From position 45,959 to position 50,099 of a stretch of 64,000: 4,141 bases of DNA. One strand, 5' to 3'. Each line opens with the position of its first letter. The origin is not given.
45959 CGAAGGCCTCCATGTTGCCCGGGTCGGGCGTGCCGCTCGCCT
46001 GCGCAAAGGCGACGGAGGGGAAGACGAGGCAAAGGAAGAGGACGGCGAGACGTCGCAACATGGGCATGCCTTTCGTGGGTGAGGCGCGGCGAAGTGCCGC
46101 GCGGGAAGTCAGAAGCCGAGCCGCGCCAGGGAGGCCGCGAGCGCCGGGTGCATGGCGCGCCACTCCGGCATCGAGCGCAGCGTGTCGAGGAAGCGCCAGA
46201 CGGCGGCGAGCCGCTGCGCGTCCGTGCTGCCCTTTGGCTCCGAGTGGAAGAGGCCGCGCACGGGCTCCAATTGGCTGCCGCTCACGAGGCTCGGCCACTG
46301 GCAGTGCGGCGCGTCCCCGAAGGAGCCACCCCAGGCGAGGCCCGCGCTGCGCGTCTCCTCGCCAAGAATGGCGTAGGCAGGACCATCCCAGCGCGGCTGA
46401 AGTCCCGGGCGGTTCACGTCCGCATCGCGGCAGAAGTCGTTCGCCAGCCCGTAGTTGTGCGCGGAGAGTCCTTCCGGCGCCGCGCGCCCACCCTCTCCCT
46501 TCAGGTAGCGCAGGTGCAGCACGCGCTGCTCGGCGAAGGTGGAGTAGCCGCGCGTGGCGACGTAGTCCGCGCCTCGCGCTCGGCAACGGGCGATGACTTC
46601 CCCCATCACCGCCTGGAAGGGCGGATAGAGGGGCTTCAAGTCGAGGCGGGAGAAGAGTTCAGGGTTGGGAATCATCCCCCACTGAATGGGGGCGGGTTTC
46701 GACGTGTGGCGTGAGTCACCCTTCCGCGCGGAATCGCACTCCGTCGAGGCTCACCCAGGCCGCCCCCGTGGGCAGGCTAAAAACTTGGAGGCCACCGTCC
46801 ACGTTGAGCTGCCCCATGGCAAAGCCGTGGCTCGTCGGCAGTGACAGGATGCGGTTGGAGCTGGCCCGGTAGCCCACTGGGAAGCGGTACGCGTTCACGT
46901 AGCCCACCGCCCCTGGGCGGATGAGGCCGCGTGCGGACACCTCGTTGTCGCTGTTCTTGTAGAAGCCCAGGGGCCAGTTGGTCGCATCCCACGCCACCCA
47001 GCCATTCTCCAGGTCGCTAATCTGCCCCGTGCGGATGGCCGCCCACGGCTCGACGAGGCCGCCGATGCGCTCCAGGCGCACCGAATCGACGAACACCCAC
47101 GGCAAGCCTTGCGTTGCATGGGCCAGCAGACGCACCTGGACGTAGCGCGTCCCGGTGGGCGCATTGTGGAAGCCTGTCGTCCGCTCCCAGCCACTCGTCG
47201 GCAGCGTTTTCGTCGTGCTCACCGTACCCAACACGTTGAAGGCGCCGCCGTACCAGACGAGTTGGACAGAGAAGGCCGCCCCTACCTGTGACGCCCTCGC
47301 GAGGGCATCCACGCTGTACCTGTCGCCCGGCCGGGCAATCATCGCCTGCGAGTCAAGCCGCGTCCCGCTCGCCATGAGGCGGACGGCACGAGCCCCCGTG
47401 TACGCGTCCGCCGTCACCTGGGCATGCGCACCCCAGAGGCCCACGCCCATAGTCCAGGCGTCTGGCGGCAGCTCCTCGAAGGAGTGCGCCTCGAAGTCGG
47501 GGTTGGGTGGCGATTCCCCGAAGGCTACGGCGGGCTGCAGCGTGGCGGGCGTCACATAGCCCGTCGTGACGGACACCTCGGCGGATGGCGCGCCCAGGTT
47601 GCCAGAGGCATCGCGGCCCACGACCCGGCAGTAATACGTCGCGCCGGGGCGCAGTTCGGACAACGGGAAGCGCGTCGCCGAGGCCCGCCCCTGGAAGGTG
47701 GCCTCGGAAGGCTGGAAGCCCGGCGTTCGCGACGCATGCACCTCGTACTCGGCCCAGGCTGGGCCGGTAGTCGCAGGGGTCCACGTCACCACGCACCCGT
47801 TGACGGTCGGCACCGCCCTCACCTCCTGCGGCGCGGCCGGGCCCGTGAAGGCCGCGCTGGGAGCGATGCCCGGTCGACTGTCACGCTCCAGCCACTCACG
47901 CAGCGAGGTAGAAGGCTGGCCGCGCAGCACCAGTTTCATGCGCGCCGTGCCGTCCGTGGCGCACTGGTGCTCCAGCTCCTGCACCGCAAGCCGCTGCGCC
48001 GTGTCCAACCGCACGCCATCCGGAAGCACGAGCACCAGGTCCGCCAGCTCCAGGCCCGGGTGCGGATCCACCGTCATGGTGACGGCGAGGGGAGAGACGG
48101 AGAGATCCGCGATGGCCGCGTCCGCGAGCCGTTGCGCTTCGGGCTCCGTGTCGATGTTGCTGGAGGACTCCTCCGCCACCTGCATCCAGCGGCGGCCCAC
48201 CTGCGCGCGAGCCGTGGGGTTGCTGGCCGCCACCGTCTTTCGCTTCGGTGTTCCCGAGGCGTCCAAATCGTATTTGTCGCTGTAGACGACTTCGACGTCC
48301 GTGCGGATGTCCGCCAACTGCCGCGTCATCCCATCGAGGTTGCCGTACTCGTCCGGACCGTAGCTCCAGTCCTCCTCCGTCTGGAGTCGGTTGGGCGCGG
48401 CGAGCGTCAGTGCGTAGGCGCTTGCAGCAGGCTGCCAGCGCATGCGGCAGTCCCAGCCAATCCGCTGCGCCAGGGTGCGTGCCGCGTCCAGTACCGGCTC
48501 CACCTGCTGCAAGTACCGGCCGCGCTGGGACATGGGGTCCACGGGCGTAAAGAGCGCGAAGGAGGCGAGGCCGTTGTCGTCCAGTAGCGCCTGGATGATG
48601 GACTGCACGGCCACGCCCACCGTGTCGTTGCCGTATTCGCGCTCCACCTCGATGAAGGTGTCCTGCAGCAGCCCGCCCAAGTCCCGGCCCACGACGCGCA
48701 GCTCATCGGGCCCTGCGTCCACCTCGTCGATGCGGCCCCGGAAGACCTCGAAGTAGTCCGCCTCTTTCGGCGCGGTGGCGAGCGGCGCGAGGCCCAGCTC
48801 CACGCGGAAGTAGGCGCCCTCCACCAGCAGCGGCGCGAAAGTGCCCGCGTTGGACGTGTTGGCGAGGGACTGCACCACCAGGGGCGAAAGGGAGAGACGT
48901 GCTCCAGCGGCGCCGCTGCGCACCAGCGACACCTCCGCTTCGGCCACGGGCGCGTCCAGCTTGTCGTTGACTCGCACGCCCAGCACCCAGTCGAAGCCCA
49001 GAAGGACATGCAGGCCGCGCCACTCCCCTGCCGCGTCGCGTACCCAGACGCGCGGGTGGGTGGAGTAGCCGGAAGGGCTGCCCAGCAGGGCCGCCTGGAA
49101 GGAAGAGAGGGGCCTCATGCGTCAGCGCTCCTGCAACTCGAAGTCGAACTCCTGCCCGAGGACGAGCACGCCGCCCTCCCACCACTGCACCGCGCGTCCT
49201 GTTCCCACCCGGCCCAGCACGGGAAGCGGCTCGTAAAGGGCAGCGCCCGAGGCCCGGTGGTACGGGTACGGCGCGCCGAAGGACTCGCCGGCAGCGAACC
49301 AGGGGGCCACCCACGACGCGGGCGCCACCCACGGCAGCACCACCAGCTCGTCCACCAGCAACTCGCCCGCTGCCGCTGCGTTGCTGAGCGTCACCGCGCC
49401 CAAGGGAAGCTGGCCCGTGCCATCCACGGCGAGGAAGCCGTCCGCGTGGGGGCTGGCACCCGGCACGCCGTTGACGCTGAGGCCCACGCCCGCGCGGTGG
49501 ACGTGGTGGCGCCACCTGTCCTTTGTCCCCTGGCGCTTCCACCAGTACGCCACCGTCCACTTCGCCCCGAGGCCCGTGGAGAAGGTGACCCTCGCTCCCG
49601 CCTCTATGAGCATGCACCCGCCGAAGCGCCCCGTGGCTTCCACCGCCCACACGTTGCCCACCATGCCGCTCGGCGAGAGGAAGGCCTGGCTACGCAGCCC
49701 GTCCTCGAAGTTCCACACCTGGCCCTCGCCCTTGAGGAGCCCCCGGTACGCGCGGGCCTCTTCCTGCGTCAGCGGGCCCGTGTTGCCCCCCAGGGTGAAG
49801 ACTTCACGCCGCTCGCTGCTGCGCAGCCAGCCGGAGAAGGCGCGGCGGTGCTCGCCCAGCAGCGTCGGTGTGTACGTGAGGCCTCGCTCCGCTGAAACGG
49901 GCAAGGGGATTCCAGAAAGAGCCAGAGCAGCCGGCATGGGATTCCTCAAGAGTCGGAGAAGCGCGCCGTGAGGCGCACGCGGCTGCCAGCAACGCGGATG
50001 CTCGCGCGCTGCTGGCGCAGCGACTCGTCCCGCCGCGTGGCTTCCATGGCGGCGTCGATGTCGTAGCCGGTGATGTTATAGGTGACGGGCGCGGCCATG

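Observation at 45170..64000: HK97-like prophage or GTA-like particle gene cluster with defined right end and no visible lysogeny module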

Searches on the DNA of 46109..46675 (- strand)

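Call 55: search_rna_families(source=L045, start=8200, end=8520, threshold=evalue, max_evalue=1, show_alignments=2)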
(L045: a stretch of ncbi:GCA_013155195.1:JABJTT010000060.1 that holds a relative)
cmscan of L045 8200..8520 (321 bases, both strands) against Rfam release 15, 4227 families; matches with E-value up to 1: 2.
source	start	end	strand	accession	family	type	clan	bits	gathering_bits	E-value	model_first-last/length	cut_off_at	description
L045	8261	8340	-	RF03451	mir-3188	Gene; miRNA;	-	22.1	93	0.22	1-86/86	no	mir-3188 microRNA precursor family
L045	8354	8467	-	RF01383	GRIK4_3p_UTR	Gene;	-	16.1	38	0.88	1-94/94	no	GRIK4 3 prime UTR element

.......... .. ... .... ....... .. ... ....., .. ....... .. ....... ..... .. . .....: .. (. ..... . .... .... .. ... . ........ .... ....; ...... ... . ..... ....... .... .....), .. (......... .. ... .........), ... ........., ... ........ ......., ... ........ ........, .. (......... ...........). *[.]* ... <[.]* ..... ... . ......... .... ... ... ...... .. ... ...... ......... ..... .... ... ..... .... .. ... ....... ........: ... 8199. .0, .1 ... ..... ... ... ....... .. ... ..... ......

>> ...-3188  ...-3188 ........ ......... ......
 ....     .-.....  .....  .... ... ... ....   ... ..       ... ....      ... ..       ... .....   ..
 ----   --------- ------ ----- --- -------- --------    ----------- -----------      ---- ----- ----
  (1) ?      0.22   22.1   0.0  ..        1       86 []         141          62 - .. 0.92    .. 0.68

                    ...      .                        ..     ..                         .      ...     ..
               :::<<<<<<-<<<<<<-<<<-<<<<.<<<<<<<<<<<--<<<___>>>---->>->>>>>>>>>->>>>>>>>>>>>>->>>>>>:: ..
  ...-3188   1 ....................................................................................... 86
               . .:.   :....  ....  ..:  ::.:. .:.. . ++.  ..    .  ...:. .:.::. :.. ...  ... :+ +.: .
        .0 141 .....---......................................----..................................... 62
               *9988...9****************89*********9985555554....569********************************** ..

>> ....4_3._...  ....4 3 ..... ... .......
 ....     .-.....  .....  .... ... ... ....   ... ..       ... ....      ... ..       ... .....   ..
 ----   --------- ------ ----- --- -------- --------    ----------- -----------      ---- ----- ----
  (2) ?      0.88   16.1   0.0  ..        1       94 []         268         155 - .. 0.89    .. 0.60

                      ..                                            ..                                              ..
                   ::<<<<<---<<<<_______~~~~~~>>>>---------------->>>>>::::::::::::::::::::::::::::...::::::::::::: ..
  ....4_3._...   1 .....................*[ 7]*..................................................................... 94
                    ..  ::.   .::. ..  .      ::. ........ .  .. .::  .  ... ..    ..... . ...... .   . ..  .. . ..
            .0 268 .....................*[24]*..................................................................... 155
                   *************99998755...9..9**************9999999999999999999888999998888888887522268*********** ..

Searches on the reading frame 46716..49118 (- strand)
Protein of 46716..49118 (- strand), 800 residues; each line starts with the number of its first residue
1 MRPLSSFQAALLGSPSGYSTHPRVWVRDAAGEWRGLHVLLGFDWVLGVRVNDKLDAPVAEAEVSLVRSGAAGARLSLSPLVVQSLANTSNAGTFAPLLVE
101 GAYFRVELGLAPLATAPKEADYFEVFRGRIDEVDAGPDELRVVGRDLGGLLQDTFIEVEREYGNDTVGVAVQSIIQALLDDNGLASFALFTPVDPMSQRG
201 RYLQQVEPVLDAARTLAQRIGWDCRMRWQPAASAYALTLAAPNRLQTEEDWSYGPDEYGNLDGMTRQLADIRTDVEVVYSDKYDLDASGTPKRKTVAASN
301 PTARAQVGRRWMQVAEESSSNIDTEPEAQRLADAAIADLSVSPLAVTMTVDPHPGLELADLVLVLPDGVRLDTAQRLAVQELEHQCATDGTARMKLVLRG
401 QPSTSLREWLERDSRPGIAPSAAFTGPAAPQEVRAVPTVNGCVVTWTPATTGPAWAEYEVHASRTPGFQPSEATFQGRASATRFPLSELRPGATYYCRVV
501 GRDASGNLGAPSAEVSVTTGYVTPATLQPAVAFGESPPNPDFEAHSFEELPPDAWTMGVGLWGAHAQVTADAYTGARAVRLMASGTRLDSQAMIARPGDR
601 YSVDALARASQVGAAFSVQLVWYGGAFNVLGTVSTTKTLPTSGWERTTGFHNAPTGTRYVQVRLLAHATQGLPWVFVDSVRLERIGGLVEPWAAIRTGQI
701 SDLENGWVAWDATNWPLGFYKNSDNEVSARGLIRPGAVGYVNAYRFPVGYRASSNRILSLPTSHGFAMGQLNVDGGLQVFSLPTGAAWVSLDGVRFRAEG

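Call 7: search_protein_families(library=pfam, proteins=[window:46716-49118:-], max_evalue=0.01)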
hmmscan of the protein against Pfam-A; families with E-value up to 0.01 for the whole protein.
window:46716-49118:- (800 aa): 1 family
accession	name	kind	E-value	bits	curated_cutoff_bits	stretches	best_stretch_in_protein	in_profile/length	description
PF00041.27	fn3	-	1.3e-07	32.1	25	1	429-517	2-83/84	Fibronectin type III domain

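Call 9: search_protein_families(library=phrogs, proteins=[window:46716-49118:-], max_evalue=0.01)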
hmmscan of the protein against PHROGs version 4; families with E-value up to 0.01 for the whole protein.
window:46716-49118:- (800 aa): 4 families
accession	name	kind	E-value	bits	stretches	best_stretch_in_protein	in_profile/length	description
phrog_1887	-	tail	1.1e-07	32.2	1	55-364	320-622/670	tail protein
phrog_17995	-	unknown function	3.3e-05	24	1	432-506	242-315/332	-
phrog_31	-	tail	4.6e-05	22.3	1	425-519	966-1062/1565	central tail fiber J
phrog_6977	-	tail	0.0059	17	0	442-519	169-242/284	minor tail protein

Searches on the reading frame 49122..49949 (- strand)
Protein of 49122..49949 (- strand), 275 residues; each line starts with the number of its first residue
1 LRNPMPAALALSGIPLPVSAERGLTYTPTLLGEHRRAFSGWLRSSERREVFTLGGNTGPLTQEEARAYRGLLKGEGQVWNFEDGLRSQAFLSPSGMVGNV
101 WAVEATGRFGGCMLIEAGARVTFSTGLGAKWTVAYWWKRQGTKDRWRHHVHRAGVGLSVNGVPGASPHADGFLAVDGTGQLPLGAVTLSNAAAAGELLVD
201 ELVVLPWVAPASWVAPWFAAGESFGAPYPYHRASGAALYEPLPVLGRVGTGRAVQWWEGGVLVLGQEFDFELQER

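Call 7: search_protein_families(library=pfam, proteins=[window:49122-49949:-], max_evalue=0.01)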
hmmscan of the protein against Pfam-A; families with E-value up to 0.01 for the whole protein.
window:49122-49949:- (275 aa): 0 families

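Call 9: search_protein_families(library=phrogs, proteins=[window:49122-49949:-], max_evalue=0.01)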
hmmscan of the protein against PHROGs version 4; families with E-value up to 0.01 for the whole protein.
window:49122-49949:- (275 aa): 0 families

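Call 20: find_related_loci(query=window:49122-49949:-, collection=viral_contigs, flank=10000)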
Query window:49122-49949:- (275 aa) in viral_contigs; peptide patterns used: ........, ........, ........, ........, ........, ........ (x = any residue, [..] = any of these).
4 stretches matched a pattern; 2 encode a relative of the query (tblastn E <= 1e-3); 2 distinct loci.
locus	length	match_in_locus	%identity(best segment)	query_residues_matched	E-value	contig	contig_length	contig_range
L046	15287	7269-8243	44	5-227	5e-28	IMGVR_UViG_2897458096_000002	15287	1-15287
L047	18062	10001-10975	44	5-227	5e-28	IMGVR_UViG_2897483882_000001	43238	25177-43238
